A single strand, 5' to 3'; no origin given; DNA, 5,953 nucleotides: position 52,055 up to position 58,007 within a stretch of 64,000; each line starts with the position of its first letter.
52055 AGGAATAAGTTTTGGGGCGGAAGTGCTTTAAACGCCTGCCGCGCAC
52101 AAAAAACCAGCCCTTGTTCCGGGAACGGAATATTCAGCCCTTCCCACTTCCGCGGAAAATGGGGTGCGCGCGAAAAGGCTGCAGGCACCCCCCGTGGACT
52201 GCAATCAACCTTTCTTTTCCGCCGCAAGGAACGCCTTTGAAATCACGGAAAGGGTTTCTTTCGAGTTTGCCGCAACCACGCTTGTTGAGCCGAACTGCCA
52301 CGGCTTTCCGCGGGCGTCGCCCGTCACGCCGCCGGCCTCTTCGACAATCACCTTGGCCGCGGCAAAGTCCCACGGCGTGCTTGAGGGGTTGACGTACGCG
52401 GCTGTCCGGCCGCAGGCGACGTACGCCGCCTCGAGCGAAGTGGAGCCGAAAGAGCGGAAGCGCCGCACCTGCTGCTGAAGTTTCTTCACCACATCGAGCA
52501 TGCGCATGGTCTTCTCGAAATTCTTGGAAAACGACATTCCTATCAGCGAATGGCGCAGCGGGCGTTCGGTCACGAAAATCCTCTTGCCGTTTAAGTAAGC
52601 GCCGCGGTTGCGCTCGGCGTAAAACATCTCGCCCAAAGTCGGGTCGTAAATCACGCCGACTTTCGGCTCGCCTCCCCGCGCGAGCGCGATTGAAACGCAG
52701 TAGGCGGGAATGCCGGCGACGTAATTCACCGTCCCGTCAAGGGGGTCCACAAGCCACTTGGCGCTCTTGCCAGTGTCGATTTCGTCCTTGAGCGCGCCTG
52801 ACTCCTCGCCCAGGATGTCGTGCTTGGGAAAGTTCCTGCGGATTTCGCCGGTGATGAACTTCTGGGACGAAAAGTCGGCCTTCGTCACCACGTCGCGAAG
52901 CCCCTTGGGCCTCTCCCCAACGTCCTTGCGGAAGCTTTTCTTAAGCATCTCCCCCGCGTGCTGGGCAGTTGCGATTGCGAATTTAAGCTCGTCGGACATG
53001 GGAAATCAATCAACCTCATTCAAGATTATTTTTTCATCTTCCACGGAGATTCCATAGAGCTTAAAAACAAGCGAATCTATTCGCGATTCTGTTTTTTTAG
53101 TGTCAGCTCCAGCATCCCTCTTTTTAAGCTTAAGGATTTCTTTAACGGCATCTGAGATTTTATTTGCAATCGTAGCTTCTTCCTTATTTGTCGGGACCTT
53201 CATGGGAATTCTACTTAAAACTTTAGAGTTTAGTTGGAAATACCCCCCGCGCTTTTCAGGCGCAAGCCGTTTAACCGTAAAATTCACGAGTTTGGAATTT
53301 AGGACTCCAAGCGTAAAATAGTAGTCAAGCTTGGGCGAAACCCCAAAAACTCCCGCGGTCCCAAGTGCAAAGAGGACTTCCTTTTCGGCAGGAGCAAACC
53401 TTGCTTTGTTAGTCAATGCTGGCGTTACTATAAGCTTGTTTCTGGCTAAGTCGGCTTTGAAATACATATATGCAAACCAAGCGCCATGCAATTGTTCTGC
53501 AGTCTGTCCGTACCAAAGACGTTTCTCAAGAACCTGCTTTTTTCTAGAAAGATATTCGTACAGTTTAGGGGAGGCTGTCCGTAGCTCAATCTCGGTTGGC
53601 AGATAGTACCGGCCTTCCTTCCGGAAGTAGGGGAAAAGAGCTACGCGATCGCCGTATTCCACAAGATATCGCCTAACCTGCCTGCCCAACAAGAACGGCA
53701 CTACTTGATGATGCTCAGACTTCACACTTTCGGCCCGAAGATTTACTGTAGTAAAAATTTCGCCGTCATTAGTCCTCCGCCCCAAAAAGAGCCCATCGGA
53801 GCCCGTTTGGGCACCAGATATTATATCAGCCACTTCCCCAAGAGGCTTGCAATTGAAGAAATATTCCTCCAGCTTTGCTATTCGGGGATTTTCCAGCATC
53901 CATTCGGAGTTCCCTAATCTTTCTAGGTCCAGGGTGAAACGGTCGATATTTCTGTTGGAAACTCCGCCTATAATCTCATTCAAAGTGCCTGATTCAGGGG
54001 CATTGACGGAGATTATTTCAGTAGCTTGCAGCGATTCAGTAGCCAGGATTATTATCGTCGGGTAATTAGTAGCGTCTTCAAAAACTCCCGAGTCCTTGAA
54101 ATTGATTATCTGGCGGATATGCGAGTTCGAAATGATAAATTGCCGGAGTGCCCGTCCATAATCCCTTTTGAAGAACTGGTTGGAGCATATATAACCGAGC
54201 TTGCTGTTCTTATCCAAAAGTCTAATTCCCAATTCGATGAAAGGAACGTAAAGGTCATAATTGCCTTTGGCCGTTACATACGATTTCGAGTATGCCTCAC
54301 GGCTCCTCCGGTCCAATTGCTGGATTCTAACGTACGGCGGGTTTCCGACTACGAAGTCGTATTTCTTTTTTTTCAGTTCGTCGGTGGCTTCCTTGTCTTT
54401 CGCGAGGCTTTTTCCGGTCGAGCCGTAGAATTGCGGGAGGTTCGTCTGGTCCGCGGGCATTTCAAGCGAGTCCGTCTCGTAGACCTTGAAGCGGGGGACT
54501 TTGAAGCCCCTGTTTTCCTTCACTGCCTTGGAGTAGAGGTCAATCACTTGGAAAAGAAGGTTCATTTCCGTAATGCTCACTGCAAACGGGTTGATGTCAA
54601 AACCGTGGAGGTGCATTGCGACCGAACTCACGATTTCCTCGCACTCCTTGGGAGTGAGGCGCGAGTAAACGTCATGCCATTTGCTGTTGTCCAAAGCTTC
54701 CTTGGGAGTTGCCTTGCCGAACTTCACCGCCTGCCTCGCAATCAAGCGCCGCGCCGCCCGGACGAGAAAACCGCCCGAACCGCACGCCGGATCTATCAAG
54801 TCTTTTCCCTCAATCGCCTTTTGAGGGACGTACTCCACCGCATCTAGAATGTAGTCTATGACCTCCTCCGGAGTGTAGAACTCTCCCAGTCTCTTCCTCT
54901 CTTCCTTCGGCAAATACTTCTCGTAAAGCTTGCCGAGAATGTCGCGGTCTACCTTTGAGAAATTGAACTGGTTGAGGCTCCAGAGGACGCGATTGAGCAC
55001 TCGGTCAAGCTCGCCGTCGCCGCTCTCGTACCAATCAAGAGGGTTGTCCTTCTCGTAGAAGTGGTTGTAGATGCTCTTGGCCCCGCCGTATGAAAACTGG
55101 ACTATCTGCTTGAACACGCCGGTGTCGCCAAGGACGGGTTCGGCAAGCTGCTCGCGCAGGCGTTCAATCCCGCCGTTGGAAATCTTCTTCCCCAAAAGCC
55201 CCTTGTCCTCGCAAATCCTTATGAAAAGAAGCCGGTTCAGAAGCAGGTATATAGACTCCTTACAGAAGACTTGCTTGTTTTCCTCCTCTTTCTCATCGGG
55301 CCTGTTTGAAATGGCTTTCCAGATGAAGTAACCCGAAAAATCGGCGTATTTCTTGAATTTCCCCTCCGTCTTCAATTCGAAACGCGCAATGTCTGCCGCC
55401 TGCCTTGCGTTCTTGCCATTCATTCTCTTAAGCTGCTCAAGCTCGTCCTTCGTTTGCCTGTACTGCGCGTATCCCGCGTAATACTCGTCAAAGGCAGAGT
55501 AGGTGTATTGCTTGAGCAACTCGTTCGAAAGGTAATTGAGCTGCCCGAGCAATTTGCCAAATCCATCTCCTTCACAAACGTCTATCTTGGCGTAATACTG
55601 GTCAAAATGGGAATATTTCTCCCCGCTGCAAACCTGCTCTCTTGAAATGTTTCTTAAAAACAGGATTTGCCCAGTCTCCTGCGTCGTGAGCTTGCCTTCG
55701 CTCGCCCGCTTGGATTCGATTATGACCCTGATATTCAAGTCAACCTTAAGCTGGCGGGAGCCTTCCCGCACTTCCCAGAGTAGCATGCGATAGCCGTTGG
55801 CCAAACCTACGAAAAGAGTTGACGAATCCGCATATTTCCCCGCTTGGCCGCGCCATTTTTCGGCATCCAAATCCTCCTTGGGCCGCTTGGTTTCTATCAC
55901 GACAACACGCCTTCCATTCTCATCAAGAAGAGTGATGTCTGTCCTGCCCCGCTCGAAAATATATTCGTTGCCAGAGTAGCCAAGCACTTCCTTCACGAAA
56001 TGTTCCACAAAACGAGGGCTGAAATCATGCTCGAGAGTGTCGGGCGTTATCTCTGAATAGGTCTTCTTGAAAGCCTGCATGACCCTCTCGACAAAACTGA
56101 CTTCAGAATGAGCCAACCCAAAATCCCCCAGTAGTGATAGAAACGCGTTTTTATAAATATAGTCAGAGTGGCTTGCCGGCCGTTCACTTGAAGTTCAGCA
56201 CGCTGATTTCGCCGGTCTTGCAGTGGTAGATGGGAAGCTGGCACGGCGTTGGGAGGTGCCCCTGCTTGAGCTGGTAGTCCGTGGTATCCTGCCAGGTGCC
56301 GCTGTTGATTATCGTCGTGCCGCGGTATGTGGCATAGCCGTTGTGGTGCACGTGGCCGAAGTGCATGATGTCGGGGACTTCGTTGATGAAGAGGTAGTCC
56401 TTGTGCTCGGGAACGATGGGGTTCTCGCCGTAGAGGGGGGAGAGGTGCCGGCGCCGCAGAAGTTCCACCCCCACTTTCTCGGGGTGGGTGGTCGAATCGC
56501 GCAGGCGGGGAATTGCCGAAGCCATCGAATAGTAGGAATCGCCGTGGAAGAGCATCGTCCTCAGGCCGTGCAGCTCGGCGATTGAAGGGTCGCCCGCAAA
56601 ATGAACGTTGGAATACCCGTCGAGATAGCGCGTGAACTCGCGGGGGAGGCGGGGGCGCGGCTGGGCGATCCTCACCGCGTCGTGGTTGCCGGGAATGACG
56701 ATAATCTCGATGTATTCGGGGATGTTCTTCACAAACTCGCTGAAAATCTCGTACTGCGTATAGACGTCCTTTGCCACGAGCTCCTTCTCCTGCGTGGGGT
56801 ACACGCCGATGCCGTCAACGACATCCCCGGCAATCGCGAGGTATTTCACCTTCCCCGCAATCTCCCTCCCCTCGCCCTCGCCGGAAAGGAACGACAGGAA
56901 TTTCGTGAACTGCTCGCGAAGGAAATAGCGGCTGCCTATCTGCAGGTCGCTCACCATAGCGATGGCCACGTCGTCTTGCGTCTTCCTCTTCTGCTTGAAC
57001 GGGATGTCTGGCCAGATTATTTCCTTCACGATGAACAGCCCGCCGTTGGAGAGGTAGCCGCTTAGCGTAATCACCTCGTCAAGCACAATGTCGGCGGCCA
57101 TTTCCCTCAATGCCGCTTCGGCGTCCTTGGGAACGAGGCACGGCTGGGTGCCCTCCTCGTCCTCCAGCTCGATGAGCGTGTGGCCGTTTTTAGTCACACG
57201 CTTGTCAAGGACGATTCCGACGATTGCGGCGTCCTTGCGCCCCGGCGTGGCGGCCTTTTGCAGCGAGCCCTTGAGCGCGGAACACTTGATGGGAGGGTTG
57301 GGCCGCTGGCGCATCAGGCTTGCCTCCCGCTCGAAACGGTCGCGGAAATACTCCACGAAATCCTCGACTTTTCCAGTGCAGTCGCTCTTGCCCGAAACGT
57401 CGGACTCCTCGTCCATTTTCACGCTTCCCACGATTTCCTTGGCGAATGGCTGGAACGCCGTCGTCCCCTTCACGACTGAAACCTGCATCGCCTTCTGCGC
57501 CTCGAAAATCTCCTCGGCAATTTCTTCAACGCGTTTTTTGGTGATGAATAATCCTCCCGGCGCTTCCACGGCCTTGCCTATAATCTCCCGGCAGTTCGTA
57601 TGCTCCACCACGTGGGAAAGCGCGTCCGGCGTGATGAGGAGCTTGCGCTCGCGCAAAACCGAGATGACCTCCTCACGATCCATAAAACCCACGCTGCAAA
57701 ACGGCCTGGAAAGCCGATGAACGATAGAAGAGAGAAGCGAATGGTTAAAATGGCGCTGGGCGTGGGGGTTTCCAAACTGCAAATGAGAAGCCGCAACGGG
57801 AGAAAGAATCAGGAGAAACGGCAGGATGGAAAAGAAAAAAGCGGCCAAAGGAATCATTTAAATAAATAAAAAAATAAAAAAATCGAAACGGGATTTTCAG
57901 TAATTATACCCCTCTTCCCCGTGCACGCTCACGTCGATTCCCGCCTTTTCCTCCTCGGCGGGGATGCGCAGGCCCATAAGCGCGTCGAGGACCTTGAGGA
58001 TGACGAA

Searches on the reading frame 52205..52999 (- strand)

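Call 23: search_protein_families(library=pfam, proteins=[window:52205-52999:-], max_evalue=0.001)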
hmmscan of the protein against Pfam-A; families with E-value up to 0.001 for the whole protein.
window:52205-52999:- (264 aa): 1 family
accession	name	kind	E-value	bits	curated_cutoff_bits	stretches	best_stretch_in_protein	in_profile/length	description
PF00459.30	Inositol_P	-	1.6e-63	215.1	27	1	5-254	6-263/271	Inositol monophosphatase family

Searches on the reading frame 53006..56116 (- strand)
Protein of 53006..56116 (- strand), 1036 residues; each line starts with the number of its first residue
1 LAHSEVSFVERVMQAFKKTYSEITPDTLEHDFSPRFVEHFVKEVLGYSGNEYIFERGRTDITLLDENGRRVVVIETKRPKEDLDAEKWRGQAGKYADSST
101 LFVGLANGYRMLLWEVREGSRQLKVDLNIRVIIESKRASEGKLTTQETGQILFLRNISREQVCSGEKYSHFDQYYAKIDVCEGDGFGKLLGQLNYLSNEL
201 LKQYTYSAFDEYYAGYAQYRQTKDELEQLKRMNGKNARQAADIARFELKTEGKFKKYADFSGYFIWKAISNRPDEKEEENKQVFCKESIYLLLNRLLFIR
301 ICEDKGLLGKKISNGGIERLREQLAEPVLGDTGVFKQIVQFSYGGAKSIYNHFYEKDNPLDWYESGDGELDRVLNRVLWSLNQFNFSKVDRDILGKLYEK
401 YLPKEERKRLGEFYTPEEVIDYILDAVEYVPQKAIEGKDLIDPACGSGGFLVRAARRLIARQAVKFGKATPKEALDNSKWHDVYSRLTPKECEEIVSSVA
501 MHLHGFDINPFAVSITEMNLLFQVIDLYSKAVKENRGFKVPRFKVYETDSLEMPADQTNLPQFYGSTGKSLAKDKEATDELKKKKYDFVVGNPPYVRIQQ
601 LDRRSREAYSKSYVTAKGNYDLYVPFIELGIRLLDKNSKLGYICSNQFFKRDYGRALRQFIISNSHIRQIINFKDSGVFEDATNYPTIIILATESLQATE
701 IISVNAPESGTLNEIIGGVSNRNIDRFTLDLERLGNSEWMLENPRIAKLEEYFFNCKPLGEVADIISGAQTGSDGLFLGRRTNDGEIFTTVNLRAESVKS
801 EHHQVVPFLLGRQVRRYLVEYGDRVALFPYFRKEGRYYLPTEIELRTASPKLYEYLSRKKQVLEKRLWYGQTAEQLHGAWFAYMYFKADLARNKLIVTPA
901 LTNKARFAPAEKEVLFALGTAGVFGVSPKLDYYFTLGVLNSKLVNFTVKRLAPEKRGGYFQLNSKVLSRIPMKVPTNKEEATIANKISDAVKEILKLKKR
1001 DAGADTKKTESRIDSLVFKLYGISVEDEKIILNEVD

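Call 23: search_protein_families(library=pfam, proteins=[window:53006-56116:-], max_evalue=0.001)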
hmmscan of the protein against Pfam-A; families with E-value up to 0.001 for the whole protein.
window:53006-56116:- (1036 aa): 5 families
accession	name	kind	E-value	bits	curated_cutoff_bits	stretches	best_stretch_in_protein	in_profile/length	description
PF07669.17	Eco57I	-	1.1e-36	127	25.3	1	502-679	2-171/171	Eco57I restriction-modification methylase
PF02384.22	N6_Mtase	-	4.5e-25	89.1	20.4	1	390-711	2-251/311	N-6 DNA Methylase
PF20473.4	MmeI_Mtase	-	5.4e-08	32.8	27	1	435-633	18-186/259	MmeI, DNA-methyltransferase domain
PF12950.13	TaqI_C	-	7.3e-08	33.1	26.5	1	808-971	3-117/118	TaqI-like C-terminal specificity domain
PF01170.24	UPF0020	-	1.6e-06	28.4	22.3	1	436-611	28-147/197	RMKL-like, methyltransferase domain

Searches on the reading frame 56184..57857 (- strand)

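Call 23: search_protein_families(library=pfam, proteins=[window:56184-57857:-], max_evalue=0.001)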
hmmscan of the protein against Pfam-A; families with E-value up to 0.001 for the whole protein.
window:56184-57857:- (557 aa): 4 families
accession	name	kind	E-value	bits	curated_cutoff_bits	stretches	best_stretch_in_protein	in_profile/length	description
PF04042.21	DNA_pol_E_B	-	2.8e-13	50.2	29.1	1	300-502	2-203/210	DNA polymerase alpha/epsilon subunit B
PF00149.33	Metallophos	-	1.4e-09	39.1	21.5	1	299-505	3-190/191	Calcineurin-like phosphoesterase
PF12850.12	Metallophos_2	-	1.3e-05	25.7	27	1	375-525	41-138/154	Calcineurin-like phosphoesterase superfamily domain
PF01336.31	tRNA_anti-codon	-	0.00035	20.9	27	0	212-271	3-59/75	OB-fold nucleic acid binding domain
